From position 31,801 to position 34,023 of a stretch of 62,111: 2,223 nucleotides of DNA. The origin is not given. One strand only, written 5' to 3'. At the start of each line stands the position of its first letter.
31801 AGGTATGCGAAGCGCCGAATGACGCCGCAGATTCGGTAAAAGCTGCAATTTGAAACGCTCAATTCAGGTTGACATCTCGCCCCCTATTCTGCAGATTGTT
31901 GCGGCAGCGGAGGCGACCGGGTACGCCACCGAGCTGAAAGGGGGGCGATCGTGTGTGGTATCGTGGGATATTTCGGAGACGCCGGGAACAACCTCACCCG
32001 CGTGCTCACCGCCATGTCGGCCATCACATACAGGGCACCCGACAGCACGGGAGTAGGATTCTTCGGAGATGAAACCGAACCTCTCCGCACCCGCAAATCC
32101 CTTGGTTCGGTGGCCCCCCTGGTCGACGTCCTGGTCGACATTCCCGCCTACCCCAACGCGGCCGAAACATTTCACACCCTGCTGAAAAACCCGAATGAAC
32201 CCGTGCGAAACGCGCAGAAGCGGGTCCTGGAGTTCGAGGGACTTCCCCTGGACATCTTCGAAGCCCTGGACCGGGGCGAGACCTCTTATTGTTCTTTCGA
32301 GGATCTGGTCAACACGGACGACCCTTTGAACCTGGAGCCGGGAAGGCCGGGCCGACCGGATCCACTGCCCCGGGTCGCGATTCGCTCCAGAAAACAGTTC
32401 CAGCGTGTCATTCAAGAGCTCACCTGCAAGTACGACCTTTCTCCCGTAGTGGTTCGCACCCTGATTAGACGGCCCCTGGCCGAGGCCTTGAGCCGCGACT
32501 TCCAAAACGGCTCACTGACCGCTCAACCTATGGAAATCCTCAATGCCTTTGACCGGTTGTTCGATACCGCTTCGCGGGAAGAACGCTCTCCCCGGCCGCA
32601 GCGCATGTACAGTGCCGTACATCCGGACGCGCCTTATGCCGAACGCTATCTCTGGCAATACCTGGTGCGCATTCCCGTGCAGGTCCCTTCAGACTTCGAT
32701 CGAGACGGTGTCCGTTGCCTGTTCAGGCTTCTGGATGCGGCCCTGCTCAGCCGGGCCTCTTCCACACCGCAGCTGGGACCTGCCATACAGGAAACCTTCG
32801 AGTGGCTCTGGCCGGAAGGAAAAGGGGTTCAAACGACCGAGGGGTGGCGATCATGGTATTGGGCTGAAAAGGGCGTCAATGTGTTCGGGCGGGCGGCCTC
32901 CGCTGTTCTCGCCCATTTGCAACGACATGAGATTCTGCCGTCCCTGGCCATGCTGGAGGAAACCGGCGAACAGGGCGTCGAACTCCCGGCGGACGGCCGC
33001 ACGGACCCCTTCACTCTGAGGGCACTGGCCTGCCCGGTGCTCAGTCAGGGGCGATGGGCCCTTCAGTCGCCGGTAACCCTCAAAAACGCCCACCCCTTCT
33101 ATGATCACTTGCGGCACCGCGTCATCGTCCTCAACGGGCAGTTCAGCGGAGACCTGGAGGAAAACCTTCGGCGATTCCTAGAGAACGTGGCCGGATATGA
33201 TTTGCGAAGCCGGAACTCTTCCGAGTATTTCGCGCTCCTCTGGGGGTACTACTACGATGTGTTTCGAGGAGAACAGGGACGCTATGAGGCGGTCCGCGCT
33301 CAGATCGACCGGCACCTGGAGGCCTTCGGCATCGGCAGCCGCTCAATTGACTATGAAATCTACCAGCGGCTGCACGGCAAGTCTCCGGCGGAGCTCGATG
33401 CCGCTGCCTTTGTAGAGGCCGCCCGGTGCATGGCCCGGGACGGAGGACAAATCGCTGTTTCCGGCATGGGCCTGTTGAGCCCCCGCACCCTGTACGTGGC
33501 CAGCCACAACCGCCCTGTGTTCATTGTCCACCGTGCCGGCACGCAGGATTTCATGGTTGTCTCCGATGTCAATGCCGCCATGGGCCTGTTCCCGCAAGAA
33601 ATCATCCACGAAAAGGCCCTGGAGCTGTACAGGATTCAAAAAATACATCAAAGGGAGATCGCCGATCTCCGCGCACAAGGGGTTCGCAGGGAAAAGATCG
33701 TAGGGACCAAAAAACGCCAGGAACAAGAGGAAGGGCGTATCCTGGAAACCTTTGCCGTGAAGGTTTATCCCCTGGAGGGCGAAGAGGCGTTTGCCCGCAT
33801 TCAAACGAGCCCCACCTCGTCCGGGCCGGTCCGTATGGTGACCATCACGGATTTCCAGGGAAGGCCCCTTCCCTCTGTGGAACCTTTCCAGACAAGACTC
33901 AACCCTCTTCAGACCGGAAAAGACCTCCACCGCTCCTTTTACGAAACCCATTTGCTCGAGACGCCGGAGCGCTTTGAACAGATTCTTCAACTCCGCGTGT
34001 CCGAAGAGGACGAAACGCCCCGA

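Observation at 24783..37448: MarR-headed same-strand cluster of nitrogen/amide-handling enzymes with no pathway I can assign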

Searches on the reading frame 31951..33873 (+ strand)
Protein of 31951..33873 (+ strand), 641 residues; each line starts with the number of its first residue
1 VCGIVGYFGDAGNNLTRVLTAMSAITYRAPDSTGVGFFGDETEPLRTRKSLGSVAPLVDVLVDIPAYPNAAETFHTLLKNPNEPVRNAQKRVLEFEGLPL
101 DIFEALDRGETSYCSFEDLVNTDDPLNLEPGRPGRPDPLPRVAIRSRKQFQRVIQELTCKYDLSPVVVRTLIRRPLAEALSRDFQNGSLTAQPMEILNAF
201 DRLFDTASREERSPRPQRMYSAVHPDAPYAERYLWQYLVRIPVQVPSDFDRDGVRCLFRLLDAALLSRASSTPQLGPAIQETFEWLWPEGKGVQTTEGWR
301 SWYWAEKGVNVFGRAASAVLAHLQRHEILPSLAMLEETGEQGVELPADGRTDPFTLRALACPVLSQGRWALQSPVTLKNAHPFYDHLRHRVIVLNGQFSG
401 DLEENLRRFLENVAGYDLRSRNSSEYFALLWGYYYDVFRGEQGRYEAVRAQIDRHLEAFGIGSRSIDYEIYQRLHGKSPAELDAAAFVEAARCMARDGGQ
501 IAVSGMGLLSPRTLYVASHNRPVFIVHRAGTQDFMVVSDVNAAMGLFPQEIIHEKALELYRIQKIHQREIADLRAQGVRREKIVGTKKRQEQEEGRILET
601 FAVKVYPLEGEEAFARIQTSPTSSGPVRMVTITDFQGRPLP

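Call 80: predict_structure(alignment_id=A3)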
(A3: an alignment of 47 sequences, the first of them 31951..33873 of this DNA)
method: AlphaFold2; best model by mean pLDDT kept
length: 641 residues; sequences in the alignment: 47
mean_pLDDT: 87.2   pTM: 0.87
mean pLDDT of the five models: 87.2, 86.6, 86.5, 85.4, 83.4
residues with pLDDT >= 90: 404; 70-90: 174; 50-70: 42; < 50: 21
segments of 3 or more residues with pLDDT < 50: 212-225, 339-342
pLDDT, mean of each block of 10 residues (from residue 1): 84 91 73 90 92 88 90 85 90 94 95 93 90 90 89 91 92 95 93 92 85 41 54 92 89 94 93 89 88 70 94 96 89 58 67 91 74 74 92 90 92 88 92 94 83 73 66 86 96 92 94 95 94 93 93 93 92 92 93 95 93 94 85 94 74
secondary structure, 60 per line:
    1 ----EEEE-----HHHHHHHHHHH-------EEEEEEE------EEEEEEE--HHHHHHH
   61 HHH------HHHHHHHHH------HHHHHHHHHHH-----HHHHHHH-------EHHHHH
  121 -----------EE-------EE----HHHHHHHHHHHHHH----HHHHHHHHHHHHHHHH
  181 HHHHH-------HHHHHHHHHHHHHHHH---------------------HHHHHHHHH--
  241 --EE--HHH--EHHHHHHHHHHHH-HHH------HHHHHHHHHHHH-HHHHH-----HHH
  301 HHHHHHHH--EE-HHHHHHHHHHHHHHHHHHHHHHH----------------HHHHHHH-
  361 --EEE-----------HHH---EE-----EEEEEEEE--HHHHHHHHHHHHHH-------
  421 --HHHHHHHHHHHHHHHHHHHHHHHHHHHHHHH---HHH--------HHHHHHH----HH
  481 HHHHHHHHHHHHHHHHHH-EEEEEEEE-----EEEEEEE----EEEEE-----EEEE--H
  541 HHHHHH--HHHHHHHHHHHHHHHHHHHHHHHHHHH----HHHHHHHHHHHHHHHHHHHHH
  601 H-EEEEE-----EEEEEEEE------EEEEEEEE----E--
elements in order: E5-8 H14-24 E32-38 E45-51 H54-63 H70-78 H85-95 H101-107 H116-120 H147-160 H165-185 H193-208 H230-238 H253-264 H275-286 H288-292 H298-308 H314-336 H353-359 E363-365 E390-397 H400-413 H423-453 H468-474 H479-498 E500-507 E513-519 E524-528 E534-537 H540-546 H549-575 H580-601 E603-607 E613-620 E627-634

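Call 85: fold_search(model_id=the predicted structure, library=pdb)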
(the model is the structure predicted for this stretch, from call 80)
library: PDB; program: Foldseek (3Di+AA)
matches with E <= 10: 146; with E <= 0.001: 33
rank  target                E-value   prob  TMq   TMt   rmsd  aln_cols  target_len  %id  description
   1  3ooj_E                3.3e-05  1.00  0.23  0.25   6.7       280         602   18  C1A mutant of E. coli GlmS in complex with glucose-6P and glutamate (released 2011-10-19)
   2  3ooj_F                3.8e-05  1.00  0.23  0.25  12.1       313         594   18  C1A mutant of E. coli GlmS in complex with glucose-6P and glutamate (released 2011-10-19)
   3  7ndl_B                3.8e-05  1.00  0.20  0.20  11.7       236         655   17  Crystal structure of human GFAT-1 S205D (released 2021-03-10)
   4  6r4f_A                4.0e-05  1.00  0.19  0.19  11.6       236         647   18  Crystal structure of human GFAT-1 in complex with Glucose-6-Phosphate (released 2020-01-15)
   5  6r4j_B                4.0e-05  1.00  0.20  0.19  11.8       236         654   18  Crystal structure of human GFAT-1 G451E in complex with UDP-GlcNAc (released 2020-01-15)
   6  1xff_A                4.2e-05  1.00  0.23  0.61   6.6       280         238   18  Glutaminase domain of glucosamine 6-phosphate synthase complexed with glutamate (released 2004-09-28)
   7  6r4h_B                4.4e-05  1.00  0.19  0.19  11.7       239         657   18  Crystal structure of human GFAT-1 G451E (released 2020-01-15)
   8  6zmj_A                4.8e-05  1.00  0.19  0.19  11.8       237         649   18  Crystal structure of human GFAT-1 R203H (released 2020-08-05)
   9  6r4j_A                5.3e-05  1.00  0.20  0.20  11.4       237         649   18  Crystal structure of human GFAT-1 G451E in complex with UDP-GlcNAc (released 2020-01-15)
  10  6zmj_B                5.3e-05  1.00  0.19  0.19  11.7       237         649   19  Crystal structure of human GFAT-1 R203H (released 2020-08-05)
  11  6r4g_A                5.6e-05  1.00  0.20  0.19  11.6       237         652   18  Crystal structure of human GFAT-1 in complex with UDP-GlcNAc (released 2020-01-15)
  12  3ooj_G                6.4e-05  1.00  0.23  0.24  13.6       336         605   17  C1A mutant of E. coli GlmS in complex with glucose-6P and glutamate (released 2011-10-19)
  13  6svq_A                8.2e-05  1.00  0.19  0.19  11.9       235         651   17  Crystal structure of human GFAT-1 G461E after UDP-GlcNAc soaking (released 2020-01-15)
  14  1xff_B                9.0e-05  1.00  0.23  0.60   7.5       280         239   18  Glutaminase domain of glucosamine 6-phosphate synthase complexed with glutamate (released 2004-09-28)
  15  6svp_A                9.0e-05  1.00  0.19  0.19  13.3       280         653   17  Crystal structure of human GFAT-1 in complex with Glucose-6-Phosphate, L-Glu, and UDP-GlcNAc (released 2020-01-15)
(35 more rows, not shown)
